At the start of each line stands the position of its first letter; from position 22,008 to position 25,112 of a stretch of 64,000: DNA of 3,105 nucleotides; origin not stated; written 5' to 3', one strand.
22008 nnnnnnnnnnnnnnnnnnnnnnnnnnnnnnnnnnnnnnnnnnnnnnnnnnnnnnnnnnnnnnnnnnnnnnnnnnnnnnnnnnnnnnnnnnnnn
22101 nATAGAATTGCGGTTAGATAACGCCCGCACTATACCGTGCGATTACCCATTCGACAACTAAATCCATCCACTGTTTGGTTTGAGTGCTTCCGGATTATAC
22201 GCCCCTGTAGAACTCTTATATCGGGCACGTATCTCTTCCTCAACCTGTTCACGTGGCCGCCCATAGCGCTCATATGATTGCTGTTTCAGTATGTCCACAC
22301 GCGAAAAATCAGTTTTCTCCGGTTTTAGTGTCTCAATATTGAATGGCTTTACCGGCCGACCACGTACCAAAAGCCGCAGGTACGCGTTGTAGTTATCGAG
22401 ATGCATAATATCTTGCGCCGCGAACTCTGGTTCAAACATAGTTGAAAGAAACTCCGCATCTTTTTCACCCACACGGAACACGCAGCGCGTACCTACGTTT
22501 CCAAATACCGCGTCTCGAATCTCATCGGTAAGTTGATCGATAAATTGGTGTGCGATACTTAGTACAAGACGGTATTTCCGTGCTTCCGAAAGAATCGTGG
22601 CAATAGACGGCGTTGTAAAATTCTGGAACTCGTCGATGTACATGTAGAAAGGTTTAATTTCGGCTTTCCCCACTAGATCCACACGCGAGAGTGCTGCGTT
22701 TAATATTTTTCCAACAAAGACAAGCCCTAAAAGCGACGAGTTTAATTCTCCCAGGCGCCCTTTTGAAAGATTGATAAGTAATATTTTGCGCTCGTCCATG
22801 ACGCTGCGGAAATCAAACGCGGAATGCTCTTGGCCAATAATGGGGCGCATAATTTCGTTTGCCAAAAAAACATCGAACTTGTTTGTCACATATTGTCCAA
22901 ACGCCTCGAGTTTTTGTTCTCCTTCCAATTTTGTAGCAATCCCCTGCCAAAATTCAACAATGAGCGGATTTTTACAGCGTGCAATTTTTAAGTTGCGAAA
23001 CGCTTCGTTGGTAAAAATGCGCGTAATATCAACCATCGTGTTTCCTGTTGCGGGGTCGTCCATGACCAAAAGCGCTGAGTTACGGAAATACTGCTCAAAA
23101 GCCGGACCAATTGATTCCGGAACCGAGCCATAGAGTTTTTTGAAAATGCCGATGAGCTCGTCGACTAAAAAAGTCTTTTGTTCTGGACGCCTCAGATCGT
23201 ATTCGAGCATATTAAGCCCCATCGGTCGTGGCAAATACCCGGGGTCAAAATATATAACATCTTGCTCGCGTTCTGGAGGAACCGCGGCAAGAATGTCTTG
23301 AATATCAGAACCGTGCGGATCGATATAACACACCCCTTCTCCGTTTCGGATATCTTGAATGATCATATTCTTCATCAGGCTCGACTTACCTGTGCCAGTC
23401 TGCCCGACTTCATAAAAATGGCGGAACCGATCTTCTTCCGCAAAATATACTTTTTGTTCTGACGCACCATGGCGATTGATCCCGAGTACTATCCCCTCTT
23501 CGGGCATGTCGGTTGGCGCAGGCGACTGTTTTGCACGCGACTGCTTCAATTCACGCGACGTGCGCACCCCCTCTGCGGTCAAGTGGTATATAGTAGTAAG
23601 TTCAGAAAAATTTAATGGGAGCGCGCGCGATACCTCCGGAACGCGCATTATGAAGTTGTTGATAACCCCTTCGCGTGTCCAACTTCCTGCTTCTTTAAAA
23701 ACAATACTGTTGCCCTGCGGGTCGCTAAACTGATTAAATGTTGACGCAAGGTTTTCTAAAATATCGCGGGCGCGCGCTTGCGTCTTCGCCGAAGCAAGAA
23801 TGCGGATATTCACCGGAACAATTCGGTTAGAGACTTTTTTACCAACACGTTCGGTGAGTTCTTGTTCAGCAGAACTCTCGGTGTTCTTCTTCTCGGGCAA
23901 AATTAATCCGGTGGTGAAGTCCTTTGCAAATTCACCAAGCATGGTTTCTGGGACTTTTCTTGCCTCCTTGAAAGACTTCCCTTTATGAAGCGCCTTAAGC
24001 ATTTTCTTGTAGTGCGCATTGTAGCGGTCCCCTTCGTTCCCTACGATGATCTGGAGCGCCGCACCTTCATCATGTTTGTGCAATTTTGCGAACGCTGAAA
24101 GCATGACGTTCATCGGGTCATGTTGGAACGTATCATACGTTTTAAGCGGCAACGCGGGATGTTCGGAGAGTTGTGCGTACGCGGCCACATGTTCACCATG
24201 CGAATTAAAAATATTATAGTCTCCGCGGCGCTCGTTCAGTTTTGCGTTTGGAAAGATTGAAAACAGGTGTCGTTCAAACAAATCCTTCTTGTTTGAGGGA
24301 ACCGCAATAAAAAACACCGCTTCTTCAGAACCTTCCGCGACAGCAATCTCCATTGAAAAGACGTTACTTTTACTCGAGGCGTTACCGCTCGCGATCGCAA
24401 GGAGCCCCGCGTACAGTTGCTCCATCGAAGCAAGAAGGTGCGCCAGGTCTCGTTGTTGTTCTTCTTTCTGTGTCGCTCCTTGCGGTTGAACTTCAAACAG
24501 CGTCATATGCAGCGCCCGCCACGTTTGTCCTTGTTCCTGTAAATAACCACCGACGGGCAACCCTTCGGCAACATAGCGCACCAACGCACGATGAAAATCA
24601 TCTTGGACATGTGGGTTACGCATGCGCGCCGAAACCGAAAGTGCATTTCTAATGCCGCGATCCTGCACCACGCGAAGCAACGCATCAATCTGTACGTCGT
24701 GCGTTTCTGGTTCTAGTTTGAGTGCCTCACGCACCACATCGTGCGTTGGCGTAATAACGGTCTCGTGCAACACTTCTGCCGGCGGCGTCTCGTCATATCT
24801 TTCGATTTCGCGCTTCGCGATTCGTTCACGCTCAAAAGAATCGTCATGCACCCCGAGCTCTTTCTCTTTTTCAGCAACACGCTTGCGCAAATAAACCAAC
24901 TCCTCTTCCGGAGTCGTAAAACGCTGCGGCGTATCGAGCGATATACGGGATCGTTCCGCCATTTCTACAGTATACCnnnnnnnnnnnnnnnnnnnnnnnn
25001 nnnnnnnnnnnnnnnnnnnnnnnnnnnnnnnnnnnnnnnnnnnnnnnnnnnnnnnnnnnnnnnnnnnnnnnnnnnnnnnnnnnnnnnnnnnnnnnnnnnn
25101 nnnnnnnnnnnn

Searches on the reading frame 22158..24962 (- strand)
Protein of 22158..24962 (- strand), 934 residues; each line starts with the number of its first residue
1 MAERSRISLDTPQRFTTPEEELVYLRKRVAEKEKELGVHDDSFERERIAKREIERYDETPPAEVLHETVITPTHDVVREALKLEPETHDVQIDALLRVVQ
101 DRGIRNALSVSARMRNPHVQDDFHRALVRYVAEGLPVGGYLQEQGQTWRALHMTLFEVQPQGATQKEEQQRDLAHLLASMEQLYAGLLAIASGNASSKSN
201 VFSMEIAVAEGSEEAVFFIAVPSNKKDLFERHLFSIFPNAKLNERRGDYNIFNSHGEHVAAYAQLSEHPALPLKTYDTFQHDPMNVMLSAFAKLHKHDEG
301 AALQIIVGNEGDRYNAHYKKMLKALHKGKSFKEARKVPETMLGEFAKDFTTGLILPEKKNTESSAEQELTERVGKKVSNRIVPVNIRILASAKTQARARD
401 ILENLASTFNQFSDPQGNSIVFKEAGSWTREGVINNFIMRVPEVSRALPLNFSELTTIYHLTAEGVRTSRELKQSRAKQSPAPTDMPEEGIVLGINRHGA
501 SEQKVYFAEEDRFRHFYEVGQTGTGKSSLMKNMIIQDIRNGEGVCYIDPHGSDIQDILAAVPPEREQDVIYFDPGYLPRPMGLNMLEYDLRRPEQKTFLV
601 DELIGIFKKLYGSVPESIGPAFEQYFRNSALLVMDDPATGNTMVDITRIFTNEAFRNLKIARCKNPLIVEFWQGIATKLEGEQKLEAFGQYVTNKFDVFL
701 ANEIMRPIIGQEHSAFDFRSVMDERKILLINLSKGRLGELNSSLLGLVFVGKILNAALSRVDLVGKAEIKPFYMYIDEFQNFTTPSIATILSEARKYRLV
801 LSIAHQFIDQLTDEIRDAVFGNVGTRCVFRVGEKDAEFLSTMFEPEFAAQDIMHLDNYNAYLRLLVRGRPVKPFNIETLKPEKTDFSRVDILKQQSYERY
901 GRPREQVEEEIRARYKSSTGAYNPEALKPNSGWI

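Call 3: search_protein_families(library=pfam, proteins=[window:22158-24962:-], max_evalue=0.01)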
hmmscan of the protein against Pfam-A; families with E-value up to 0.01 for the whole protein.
window:22158-24962:- (934 aa): 3 families
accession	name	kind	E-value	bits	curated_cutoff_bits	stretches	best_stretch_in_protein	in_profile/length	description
PF12696.13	TraG-D_C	-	6.8e-06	26.5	22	1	771-842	1-78/126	TraM recognition site of TraD and TraG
PF01935.23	DUF87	-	0.0027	18.3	23.2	0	503-551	12-62/220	Helicase HerA, central domain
PF20720.3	nSTAND3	-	0.0028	17.8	27.2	0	519-573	23-72/155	Novel STAND NTPase 3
